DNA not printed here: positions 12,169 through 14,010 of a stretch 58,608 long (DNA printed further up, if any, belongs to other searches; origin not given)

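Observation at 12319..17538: Sugar-tailoring block combining a B12-radical SAM enzyme with a TylC3-type C-methyltransferase, a cupin, a UXS-type SDR and a Gfo/Idh/MocA oxidoreductase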

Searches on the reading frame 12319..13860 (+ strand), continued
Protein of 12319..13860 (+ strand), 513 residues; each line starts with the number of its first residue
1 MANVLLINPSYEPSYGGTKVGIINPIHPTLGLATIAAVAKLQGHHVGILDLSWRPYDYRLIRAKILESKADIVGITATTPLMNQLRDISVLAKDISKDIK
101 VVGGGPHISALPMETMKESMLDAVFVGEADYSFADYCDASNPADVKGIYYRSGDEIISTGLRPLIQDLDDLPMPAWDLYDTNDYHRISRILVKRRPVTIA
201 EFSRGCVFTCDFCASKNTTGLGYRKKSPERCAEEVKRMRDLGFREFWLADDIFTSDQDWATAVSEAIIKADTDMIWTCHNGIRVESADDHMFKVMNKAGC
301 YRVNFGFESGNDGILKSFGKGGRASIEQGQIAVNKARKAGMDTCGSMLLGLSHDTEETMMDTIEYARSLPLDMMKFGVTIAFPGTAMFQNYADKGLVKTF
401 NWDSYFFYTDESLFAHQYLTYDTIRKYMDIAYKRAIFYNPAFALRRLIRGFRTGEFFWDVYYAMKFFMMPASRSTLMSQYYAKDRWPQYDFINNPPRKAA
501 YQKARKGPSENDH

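Call 25: find_encoding_contigs(protein=P0010, flank=8000, max_places=1)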
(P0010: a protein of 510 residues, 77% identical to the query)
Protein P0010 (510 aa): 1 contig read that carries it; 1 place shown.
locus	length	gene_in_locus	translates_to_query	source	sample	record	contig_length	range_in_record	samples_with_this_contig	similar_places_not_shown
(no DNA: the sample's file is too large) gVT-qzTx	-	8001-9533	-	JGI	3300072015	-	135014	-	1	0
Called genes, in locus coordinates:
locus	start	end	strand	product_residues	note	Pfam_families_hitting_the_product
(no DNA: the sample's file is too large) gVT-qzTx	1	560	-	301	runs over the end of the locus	PF01209:Ubie_methyltran, PF08003:Methyltransf_9 (weak), PF13489:Methyltransf_23, PF13649:Methyltransf_25, PF13847:Methyltransf_31, PF08241:Methyltransf_11, PF08242:Methyltransf_12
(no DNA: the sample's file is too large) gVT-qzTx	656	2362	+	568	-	PF07940:Hepar_II_III_C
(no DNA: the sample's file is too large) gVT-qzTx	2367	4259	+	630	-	PF13522:GATase_6, PF13537:GATase_7, PF00733:Asn_synthase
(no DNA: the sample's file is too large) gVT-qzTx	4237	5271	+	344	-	PF00535:Glycos_transf_2, PF10111:Glyco_tranf_2_2, PF13641:Glyco_tranf_2_3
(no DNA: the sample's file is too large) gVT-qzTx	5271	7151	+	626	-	PF13231:PMT_2 (weak)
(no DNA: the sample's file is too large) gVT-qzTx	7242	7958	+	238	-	PF00535:Glycos_transf_2, PF10111:Glyco_tranf_2_2 (weak), PF13641:Glyco_tranf_2_3 (weak)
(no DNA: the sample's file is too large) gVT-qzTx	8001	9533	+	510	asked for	PF02310:B12-binding, PF04055:Radical_SAM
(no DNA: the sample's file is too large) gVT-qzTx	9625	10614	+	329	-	PF00106:adh_short, PF01073:3Beta_HSD, PF01370:Epimerase, PF02719:Polysacc_synt_2, PF04321:RmlD_sub_bind, PF05368:NmrA, PF13460:NAD_binding_10, PF16363:GDP_Man_Dehyd, +1 more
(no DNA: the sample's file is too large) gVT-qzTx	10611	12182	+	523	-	-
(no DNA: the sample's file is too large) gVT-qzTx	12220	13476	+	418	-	PF08421:Methyltransf_13, PF13489:Methyltransf_23, PF08484:Methyltransf_14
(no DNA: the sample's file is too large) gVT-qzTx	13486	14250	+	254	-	PF00535:Glycos_transf_2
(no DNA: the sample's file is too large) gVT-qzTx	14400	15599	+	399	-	PF03721:UDPG_MGDP_dh_N, PF00984:UDPG_MGDP_dh, PF03720:UDPG_MGDP_dh_C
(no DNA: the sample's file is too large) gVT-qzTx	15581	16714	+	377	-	PF01041:DegT_DnrJ_EryC1, PF00155:Aminotran_1_2, PF01212:Beta_elim_lyase (weak), PF00266:Aminotran_5, PF01053:Cys_Met_Meta_PP (weak)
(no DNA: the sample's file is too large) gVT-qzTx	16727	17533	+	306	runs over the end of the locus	PF00583:Acetyltransf_1 (weak), PF13527:Acetyltransf_9 (weak)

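Call 26: find_encoding_contigs(protein=P0017, flank=8000, max_places=1)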
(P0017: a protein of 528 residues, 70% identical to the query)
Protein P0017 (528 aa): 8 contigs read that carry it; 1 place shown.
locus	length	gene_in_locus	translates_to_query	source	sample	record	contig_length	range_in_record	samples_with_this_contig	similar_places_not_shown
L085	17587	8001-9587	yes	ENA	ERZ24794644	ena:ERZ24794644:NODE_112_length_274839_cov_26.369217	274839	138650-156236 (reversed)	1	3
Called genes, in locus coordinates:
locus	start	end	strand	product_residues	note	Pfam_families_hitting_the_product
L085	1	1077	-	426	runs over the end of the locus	PF11700:ATG22, PF07690:MFS_1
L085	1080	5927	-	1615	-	PF21075:GDH_ACT1, PF21073:GDH_HM1, PF21076:GDH_ACT2, PF21079:GDH_HM2, PF21077:GDH_ACT3, PF21078:GDH_HM3, PF05088:Bac_GDH_CD, PF21074:GDH_C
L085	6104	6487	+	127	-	-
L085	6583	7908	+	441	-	PF04055:Radical_SAM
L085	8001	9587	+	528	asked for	PF02310:B12-binding, PF04055:Radical_SAM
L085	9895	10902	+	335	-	PF00085:Thioredoxin, PF13098:Thioredoxin_2 (weak), PF13905:Thioredoxin_8 (weak), PF14559:TPR_19, PF14561:TPR_20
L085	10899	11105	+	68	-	PF03966:Trm112p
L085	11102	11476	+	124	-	PF06155:GBBH-like_N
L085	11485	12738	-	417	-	PF01494:FAD_binding_3, PF05834:Lycopene_cycl (faint), PF07992:Pyr_redox_2 (faint), PF08491:SE (weak)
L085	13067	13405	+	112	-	PF00543:P-II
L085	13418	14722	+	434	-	PF00909:Ammonium_transp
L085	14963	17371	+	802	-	PF13491:FtsK_4TM, PF17854:FtsK_alpha, PF01580:FtsK_SpoIIIE, PF09397:FtsK_gamma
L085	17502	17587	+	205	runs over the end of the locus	PF03548:LolA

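Call 27: find_encoding_contigs(protein=P0072, flank=8000, max_places=1)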
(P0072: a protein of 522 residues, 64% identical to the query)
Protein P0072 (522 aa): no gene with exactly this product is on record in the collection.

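Call 32: search_protein_families(library=pfam, alignment_id=A3, max_evalue=0.00001)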
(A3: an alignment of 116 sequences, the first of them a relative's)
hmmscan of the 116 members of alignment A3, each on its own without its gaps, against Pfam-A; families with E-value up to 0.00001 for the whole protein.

A. member 1, L001:1706-3829:+ (707 aa): 1 family
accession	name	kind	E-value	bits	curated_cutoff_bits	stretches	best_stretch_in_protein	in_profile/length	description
PF19510.5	DUF6044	-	4.5e-09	35.7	27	1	18-462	12-471/564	Protein of unknown function (DUF6044)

B. families by the number of members that match (of 116 scanned): 98 families (the first 25 are shown)
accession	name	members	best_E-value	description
PF00535.33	Glycos_transf_2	17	1.2e-37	Glycosyl transferase family 2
PF13641.12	Glyco_tranf_2_3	11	2.2e-12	Glycosyltransferase like family 2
PF04055.27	Radical_SAM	9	2.4e-26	Radical SAM superfamily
PF01370.27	Epimerase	8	1.3e-46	NAD dependent epimerase/dehydratase family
PF13489.12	Methyltransf_23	8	1.7e-24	Methyltransferase domain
PF08241.18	Methyltransf_11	8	1.5e-20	Methyltransferase domain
PF08242.18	Methyltransf_12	8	1.4e-16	Methyltransferase domain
PF01073.25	3Beta_HSD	7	1.4e-23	3-beta hydroxysteroid dehydrogenase/isomerase family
PF13649.12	Methyltransf_25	7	1.5e-19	Methyltransferase domain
PF13847.12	Methyltransf_31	7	2.4e-16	Methyltransferase domain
PF04321.23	RmlD_sub_bind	7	4e-16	RmlD substrate binding domain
PF16363.11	GDP_Man_Dehyd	6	5.4e-37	GDP-mannose 4,6 dehydratase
PF13460.12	NAD_binding_10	5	4e-19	NAD(P)H-binding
PF07993.18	NAD_binding_4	5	7.4e-16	Male sterility protein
PF07021.18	MetW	5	9.4e-13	Methionine biosynthesis protein MetW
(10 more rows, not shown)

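Call 58: search_protein_representatives(protein=window:12319-13860:+)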
Query: 513 residues. Proteins with E-value up to 0.001 (for the whole library): 44802; up to 1e-10: 25882; up to 1e-30: 4879. The best 150 are listed.
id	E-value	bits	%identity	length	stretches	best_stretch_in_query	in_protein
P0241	9.4e-165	565.3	51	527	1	1-489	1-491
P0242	2.1e-146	504.8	49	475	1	1-468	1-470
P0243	4.8e-120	417.8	65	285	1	238-507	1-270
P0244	9.1e-106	370.7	48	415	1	125-482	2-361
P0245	8.4e-100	351.0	38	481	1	3-468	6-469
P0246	2.2e-92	326.5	37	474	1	4-466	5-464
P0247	5.3e-92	325.3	56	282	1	1-280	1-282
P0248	1.7e-91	323.6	39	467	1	3-460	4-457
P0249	1.4e-90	320.6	39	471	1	3-464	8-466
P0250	6.3e-87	308.5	36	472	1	4-465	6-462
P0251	1.4e-85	304.1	37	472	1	3-462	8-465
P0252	2.1e-85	303.5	36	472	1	3-461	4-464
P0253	3.0e-85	303.0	36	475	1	3-463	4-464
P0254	1.0e-84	301.3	35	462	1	1-465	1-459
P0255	2.8e-84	299.8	35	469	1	4-451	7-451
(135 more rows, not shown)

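Call 63: search_protein_families(library=pfam, proteins=[L018:11776-13761:+, L016:11597-13009:+, L011:11652-13784:+, L013:8072-9910:+, L013:12435-14663:-, L027:1831-3819:+, L027:3816-5423:+, L046:8665-9987:+, L049:7727-9244:-, L002:9071-10615:+], max_evalue=0.1)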
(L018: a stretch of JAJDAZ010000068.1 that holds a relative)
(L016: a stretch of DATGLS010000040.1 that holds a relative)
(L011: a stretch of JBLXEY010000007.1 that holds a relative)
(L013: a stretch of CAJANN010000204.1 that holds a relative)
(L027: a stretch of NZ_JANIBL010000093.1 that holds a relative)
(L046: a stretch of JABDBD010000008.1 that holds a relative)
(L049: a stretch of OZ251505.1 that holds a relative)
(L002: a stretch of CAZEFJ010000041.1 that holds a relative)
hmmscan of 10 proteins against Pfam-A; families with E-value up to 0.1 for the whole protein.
L018:11776-13761:+ (661 aa): 1 family
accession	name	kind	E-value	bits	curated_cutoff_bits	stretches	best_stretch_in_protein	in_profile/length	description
PF13231.12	PMT_2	-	2e-05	25.3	26.1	1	89-210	13-132/160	Dolichyl-phosphate-mannose-protein mannosyltransferase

L016:11597-13009:+ (470 aa): 0 families

L011:11652-13784:+ (710 aa): 1 family
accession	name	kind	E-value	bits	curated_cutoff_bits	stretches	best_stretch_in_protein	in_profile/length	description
PF09586.16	YfhO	-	0.0054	15.6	28.5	1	637-698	763-825/835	Bacterial membrane protein YfhO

L013:8072-9910:+ (612 aa): 0 families

L013:12435-14663:- (742 aa): 0 families

L027:1831-3819:+ (662 aa): 0 families

L027:3816-5423:+ (535 aa): 0 families

L046:8665-9987:+ (440 aa): 0 families

L049:7727-9244:- (505 aa): 7 families
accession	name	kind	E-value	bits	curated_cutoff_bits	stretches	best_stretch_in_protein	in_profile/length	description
PF07690.21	MFS_1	-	3.7e-58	197.6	33.4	2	134-362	1-236/347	Major Facilitator Superfamily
PF12832.13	MFS_1_like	-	2.6e-12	46.9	25.2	2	120-287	203-371/373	MFS_1 like family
PF13347.12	MFS_2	-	2.1e-09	36.9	27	2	117-283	212-386/427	MFS/sugar transport protein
PF00083.30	Sugar_tr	-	4.7e-09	36.1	22.3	1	158-295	35-182/452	Sugar (and other) transporter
PF05977.19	MFS_3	-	3.3e-05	23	27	1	186-491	66-386/524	Transmembrane secretion effector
PF03209.21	PUCC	-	0.0012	18.4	21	1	389-475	49-151/401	PUCC protein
PF01306.25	LacY_symp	-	0.058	12.6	24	0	129-305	7-187/413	LacY proton/sugar symporter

L002:9071-10615:+ (514 aa): 1 family
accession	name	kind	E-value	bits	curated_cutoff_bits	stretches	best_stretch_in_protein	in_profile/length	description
PF03203.19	MerC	-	0.0013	19.7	27.6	1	144-223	15-100/108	MerC mercury resistance protein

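Call 64: predict_structure(alignment_id=A6)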
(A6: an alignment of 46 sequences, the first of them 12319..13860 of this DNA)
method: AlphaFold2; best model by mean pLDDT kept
length: 513 residues; sequences in the alignment: 46
mean_pLDDT: 87.8   pTM: 0.88
mean pLDDT of the five models: 87.8, 86.8, 86.5, 84.5, 80.2
residues with pLDDT >= 90: 278; 70-90: 193; 50-70: 36; < 50: 6
segments of 3 or more residues with pLDDT < 50: 508-513
pLDDT, mean of each block of 10 residues (from residue 1): 95 68 78 97 97 90 98 94 95 98 94 95 94 95 96 94 92 96 86 91 87 85 94 98 94 88 98 92 85 97 90 77 72 94 90 90 93 84 87 85 71 68 86 87 87 81 77 67 93 88 65 38
secondary structure, 60 per line:
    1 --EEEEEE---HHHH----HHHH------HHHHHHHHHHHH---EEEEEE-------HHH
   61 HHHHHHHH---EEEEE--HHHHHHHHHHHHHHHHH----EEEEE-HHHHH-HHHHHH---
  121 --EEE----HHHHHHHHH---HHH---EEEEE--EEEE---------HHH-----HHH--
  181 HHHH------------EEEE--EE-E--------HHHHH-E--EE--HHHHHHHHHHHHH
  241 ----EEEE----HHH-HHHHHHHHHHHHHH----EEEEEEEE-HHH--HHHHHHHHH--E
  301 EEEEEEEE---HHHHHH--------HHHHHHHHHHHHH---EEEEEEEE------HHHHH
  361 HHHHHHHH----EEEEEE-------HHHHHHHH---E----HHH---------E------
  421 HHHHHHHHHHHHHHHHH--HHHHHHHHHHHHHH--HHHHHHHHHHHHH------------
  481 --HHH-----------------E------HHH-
elements in order: E3-8 H12-15 H20-23 H30-41 E45-50 H58-68 E72-76 H79-95 E100-104 H106-110 H112-117 E123-125 H130-138 E148-152 E155-158 H181-184 E197-200 H215-219 H228-240 E245-248 H257-270 E275-282 H289-297 E300-308 H312-317 H326-338 E342-349 H356-368 E373-378 H386-393 H421-437 H440-453 H456-468

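Call 67: fold_search(model_id=the predicted structure, library=pdb)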
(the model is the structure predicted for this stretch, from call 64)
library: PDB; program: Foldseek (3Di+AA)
matches with E <= 10: 1935; with E <= 0.001: 192
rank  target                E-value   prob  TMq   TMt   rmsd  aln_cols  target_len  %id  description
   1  6fd2_B                3.6e-24  1.00  0.68  0.76   5.1       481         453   21  Radical SAM 1,2-diol dehydratase AprD4 in complex with its substrate paromamine (released 2018-01-17)
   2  6fd2_A                3.6e-24  1.00  0.69  0.77   6.6       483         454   20  Radical SAM 1,2-diol dehydratase AprD4 in complex with its substrate paromamine (released 2018-01-17)
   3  9ccb                  1.1e-22  1.00  0.58  0.70   9.7       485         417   19  X-ray crystal structure of methyl-coenzyme M reductase glutamine methylase (MgmA) from Methanothermobacter marburgensis  (released 2025-01-01)
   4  6wte_A                1.3e-22  1.00  0.63  0.58   5.9       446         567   16  Structure of radical S-adenosylmethionine methyltransferase, TsrM, from Kitasatospora setae with cobalamin and [4Fe-4S (released 2020-12-23)
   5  6wte_B                2.7e-22  1.00  0.64  0.62   4.4       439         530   17  Structure of radical S-adenosylmethionine methyltransferase, TsrM, from Kitasatospora setae with cobalamin and [4Fe-4S (released 2020-12-23)
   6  6wtf_A                3.8e-22  1.00  0.63  0.60   4.4       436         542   19  Structure of radical S-adenosylmethionine methyltransferase, TsrM, from Kitasatospora setae with tryptophan substrate  (released 2020-12-23)
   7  6wtf_B                4.2e-22  1.00  0.61  0.58   5.9       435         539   19  Structure of radical S-adenosylmethionine methyltransferase, TsrM, from Kitasatospora setae with tryptophan substrate  (released 2020-12-23)
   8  9n1d                  1.0e-21  1.00  0.61  0.50   4.6       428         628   16  Crystal structure of CysS from Corallococcus sp. CA054B with 5'-deoxyadenosine and methionine bound (released 2026-01-28)
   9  9n1b                  1.6e-21  1.00  0.61  0.51   4.3       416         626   16  Crystal structure of CysS from Corallococcus sp. CA054B with 5'-deoxyadenosine, methionine, and pantetheinylated 3-metho (released 2026-01-28)
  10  9n1c                  5.5e-21  1.00  0.63  0.53   4.8       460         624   16  Crystal structure of CysS from Corallococcus sp. CA054B with 5'-deoxyadenosine, methionine, and pantetheinylated 3-ethox (released 2026-01-28)
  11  7kdx_A                2.6e-18  1.00  0.60  0.48   4.8       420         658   16  Crystal structure of Streptomyces tokunonesis TokK with hydroxycobalamin, 5'-deoxyadenosine, and methionine (released 2022-01-12)
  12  7kdx_B                4.7e-18  1.00  0.63  0.50   8.8       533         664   14  Crystal structure of Streptomyces tokunonesis TokK with hydroxycobalamin, 5'-deoxyadenosine, and methionine (released 2022-01-12)
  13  5ul4                  1.1e-17  1.00  0.59  0.42   3.9       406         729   17  Structure of Cobalamin-dependent S-adenosylmethionine radical enzyme OxsB with aqua-cobalamin and S-adenosylmethionine b (released 2017-04-19)
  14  7kdy_A                1.2e-17  1.00  0.61  0.48   4.5       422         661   16  Crystal structure of Streptomyces tokunonesis TokK with hydroxycobalamin, 5'-deoxyadenosine, methionine, and (2R)-pant (released 2022-01-12)
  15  7kdy_B                1.4e-17  1.00  0.58  0.46   4.8       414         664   16  Crystal structure of Streptomyces tokunonesis TokK with hydroxycobalamin, 5'-deoxyadenosine, methionine, and (2R)-pant (released 2022-01-12)
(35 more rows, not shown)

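Call 86: search_dna_similar(query=window:12319-13860:+, collection=plasmids, mode=protein, max_evalue=1e-30, max_rows=15)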
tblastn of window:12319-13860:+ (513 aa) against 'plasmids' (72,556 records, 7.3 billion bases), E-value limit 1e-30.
Records with a match: 5; places in all: 5; records where one place covers at least 80% of the query: 3.
Best place of each record, by identity: <60% 5.
By first word of the organism name: Solidesulfovibrio 2; Sinorhizobium 2; Clostridium 1.
By predicted mobility (MOB-suite, as given by PLSDB): non-mobilizable 3; conjugative 2.
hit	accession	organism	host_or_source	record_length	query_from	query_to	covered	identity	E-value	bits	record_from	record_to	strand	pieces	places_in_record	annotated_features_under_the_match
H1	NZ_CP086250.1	Clostridium estertheticum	single colony,beef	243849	3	427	83%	29.8%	1e-41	167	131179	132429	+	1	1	radical SAM protein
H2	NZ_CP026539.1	Solidesulfovibrio carbinolicus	-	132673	26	456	84%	28.7%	3e-47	184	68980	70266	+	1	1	radical SAM protein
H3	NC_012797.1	Solidesulfovibrio magneticus RS-1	-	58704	3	442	86%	26.0%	9e-31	134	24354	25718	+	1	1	radical SAM protein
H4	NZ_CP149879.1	Sinorhizobium medicae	Medicago sativa,Cell Culture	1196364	30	393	71%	29.4%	3e-36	151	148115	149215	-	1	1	record has no annotation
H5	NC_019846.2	Sinorhizobium meliloti GR4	-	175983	99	371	53%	31.8%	4e-34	144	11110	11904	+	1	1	radical SAM protein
